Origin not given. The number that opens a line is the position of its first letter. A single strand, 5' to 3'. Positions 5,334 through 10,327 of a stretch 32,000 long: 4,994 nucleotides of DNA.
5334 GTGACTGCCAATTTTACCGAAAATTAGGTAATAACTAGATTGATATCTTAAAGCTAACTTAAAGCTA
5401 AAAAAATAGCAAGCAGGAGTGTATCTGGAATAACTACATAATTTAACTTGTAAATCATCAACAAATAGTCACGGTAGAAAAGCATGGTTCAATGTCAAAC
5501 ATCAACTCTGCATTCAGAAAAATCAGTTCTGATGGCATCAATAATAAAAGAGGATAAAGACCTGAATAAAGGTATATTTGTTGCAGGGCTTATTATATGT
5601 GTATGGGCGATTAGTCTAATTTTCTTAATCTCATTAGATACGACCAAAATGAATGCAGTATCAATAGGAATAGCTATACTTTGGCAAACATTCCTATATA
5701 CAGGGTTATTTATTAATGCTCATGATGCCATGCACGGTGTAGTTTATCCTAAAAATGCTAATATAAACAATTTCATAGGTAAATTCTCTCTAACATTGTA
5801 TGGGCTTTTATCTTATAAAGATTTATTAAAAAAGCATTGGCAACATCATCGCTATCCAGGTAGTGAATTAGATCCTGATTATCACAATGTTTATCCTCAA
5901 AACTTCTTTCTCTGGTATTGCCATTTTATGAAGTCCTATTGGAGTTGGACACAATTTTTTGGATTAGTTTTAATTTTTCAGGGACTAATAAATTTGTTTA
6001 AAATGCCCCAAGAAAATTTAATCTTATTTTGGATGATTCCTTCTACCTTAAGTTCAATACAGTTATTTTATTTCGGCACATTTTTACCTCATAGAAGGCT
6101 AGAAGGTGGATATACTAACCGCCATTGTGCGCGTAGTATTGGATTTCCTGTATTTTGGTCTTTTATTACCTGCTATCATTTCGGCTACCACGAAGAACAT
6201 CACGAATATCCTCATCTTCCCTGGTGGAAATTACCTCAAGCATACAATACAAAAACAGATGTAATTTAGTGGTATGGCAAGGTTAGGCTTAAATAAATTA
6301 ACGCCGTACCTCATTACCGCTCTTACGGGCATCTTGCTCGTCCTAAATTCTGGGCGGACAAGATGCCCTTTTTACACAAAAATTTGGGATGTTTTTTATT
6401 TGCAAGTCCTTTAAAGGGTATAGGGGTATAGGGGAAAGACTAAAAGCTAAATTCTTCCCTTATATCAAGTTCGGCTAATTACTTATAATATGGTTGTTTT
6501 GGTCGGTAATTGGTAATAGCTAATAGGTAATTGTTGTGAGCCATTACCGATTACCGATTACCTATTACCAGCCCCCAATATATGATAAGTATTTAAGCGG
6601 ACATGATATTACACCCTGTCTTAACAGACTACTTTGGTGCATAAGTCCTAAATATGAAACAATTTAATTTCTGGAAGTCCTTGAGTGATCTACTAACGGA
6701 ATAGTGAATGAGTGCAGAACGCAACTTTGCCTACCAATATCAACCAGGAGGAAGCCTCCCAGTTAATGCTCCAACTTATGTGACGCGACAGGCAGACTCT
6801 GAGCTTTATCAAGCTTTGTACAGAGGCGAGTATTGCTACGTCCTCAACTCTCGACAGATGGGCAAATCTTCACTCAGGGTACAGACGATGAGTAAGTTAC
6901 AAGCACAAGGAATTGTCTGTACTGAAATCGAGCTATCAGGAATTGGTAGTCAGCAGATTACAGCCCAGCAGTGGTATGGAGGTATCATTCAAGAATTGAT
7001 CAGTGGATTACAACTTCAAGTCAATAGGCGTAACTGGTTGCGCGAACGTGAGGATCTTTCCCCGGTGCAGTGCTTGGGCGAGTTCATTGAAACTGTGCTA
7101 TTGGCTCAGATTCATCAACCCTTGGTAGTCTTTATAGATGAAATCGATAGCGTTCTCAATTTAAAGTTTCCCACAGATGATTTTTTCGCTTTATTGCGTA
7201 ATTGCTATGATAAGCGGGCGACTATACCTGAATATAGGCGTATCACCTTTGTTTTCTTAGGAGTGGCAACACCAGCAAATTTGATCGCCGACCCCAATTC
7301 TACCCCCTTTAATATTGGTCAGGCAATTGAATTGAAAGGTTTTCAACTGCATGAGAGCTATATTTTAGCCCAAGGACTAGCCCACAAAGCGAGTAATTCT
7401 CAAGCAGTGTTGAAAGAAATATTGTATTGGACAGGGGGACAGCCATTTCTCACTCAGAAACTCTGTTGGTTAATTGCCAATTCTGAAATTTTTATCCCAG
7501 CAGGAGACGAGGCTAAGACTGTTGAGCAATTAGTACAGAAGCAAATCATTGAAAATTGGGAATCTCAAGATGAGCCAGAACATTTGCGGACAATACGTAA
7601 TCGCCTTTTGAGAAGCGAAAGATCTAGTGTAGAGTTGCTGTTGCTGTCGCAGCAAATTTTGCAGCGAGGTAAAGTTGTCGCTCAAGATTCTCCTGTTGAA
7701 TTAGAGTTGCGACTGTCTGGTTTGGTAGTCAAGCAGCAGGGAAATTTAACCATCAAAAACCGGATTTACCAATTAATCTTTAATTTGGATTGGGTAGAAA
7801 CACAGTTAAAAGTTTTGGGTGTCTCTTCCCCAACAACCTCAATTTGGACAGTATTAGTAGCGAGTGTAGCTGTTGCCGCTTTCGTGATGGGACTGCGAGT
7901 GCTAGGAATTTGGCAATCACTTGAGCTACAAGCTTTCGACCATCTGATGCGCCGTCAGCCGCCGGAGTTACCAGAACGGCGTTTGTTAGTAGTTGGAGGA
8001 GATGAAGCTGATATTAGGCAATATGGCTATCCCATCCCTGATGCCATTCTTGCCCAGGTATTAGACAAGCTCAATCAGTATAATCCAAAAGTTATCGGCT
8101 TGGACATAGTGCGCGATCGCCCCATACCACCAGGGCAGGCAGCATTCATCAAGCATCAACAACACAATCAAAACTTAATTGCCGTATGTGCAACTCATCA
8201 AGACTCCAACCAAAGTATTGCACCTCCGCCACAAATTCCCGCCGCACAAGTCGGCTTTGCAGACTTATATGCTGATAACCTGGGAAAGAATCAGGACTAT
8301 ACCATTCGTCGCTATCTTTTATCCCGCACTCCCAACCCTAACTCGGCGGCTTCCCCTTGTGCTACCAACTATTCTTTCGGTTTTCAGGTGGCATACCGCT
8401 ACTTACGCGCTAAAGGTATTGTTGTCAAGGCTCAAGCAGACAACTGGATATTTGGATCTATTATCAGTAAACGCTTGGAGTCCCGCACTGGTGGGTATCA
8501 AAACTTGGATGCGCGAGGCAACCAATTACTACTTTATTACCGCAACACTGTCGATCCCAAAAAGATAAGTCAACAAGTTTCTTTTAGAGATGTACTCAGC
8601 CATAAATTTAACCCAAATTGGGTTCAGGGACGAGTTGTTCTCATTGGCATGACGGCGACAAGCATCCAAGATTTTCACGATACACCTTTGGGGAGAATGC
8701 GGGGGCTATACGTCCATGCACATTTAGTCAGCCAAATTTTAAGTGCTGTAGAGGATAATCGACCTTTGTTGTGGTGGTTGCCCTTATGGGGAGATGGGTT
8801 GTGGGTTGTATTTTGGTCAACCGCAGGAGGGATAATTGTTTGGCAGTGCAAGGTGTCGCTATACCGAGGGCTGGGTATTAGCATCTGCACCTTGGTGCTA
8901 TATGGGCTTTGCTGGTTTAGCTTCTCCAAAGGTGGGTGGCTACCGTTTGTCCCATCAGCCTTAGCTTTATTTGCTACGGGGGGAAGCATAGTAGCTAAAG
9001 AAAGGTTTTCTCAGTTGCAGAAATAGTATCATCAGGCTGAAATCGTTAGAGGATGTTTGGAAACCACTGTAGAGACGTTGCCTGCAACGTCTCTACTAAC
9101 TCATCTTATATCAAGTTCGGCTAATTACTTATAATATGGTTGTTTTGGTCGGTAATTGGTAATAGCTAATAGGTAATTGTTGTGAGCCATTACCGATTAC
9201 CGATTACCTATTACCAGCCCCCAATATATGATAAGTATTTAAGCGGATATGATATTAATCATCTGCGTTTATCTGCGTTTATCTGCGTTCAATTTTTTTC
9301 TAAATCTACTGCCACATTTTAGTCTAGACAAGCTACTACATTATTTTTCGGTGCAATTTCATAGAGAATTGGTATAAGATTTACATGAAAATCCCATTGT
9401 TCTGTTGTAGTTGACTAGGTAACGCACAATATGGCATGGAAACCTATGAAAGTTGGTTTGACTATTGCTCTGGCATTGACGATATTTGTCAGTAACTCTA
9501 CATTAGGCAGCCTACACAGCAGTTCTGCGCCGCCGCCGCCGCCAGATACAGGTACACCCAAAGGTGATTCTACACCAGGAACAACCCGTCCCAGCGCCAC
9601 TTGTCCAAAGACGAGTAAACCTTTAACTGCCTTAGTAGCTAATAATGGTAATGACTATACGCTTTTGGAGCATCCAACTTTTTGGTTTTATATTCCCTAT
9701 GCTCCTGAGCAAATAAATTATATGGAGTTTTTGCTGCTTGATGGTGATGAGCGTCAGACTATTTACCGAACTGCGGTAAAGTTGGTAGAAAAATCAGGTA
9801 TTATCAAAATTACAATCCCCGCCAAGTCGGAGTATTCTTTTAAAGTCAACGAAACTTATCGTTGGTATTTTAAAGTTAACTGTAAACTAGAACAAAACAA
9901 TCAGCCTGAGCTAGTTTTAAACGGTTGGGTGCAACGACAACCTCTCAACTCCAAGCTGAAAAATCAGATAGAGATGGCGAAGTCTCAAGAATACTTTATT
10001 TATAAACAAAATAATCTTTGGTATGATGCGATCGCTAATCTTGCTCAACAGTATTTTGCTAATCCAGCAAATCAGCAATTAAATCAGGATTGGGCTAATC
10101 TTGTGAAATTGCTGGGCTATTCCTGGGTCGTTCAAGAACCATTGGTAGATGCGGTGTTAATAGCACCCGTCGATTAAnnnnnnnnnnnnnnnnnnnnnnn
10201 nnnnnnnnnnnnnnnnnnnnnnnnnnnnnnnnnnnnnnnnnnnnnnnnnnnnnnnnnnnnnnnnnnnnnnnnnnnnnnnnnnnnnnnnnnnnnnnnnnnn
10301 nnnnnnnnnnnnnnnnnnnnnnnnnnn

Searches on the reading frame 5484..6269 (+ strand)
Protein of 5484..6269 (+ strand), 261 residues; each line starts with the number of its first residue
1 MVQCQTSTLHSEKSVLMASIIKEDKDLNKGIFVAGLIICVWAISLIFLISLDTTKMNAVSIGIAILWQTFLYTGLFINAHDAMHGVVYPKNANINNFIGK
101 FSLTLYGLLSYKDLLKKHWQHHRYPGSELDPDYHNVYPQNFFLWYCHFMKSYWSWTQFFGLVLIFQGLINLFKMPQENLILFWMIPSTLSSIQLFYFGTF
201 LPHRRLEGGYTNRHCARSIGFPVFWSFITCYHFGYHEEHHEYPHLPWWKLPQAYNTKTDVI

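Call 5: search_protein_families(library=pfam, proteins=[window:5484-6269:+], max_evalue=0.001)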
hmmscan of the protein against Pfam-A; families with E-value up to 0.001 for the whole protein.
window:5484-6269:+ (261 aa): 1 family
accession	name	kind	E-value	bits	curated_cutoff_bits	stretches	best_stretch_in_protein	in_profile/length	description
PF00487.30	FA_desaturase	-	1.2e-18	68.3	29.7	2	152-254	136-235/253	Fatty acid desaturase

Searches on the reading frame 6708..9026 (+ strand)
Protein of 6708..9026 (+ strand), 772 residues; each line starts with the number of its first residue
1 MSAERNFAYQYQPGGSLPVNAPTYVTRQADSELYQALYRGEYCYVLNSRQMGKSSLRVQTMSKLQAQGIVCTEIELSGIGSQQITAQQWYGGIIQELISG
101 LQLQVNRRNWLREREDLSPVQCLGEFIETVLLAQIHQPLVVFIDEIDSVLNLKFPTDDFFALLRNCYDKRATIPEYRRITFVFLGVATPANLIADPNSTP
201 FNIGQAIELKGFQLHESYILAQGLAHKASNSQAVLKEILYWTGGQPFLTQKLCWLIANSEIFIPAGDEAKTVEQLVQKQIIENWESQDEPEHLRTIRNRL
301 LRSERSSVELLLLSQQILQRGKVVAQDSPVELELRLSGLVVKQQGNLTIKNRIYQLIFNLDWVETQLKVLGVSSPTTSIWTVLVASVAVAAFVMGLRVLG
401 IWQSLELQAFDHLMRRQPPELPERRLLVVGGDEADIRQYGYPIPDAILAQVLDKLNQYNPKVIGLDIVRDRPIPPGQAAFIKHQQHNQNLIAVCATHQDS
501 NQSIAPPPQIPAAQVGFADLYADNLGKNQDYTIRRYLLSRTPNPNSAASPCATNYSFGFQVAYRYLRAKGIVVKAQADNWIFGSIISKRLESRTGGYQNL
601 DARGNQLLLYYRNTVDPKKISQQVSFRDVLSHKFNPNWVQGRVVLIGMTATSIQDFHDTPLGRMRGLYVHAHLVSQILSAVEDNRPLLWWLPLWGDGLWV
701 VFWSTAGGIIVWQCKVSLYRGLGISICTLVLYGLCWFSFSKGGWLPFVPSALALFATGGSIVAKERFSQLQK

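Call 5: search_protein_families(library=pfam, proteins=[window:6708-9026:+], max_evalue=0.001)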
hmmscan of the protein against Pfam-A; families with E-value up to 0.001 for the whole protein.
window:6708-9026:+ (772 aa): 2 families
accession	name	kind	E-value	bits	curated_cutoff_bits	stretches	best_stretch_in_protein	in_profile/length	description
PF05226.16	CHASE2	-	1.3e-64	218.6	26.3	1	390-709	3-257/257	CHASE2 domain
PF14516.12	AAA_35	-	2.3e-34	119.1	27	1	13-358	2-329/331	AAA-like domain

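Call 6: search_protein_families(library=ncbifam, proteins=[window:6708-9026:+], max_evalue=0.01)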
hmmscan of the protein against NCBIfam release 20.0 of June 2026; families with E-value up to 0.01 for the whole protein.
window:6708-9026:+ (772 aa): 0 families

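Call 27: search_protein_families(library=padloc, proteins=[window:6708-9026:+], max_evalue=0.01)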
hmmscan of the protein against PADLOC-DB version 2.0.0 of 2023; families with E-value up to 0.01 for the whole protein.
window:6708-9026:+ (772 aa): 0 families

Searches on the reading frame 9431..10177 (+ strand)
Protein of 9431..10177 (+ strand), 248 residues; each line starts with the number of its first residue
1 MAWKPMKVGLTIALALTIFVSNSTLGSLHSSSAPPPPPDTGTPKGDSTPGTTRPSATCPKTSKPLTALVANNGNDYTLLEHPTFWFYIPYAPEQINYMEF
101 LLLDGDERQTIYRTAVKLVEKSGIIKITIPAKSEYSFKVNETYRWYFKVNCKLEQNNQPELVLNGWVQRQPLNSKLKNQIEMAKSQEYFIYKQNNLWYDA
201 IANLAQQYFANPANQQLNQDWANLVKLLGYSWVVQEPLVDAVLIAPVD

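Call 5: search_protein_families(library=pfam, proteins=[window:9431-10177:+], max_evalue=0.001)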
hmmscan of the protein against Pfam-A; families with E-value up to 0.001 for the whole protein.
window:9431-10177:+ (248 aa): 1 family
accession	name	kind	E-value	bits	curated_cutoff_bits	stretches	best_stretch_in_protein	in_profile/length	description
PF06051.17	DUF928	-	3.2e-51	174.1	26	1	49-238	2-184/184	Domain of Unknown Function (DUF928)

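Call 27: search_protein_families(library=padloc, proteins=[window:9431-10177:+], max_evalue=0.01)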
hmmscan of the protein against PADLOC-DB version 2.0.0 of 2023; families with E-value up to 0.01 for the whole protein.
window:9431-10177:+ (248 aa): 0 families
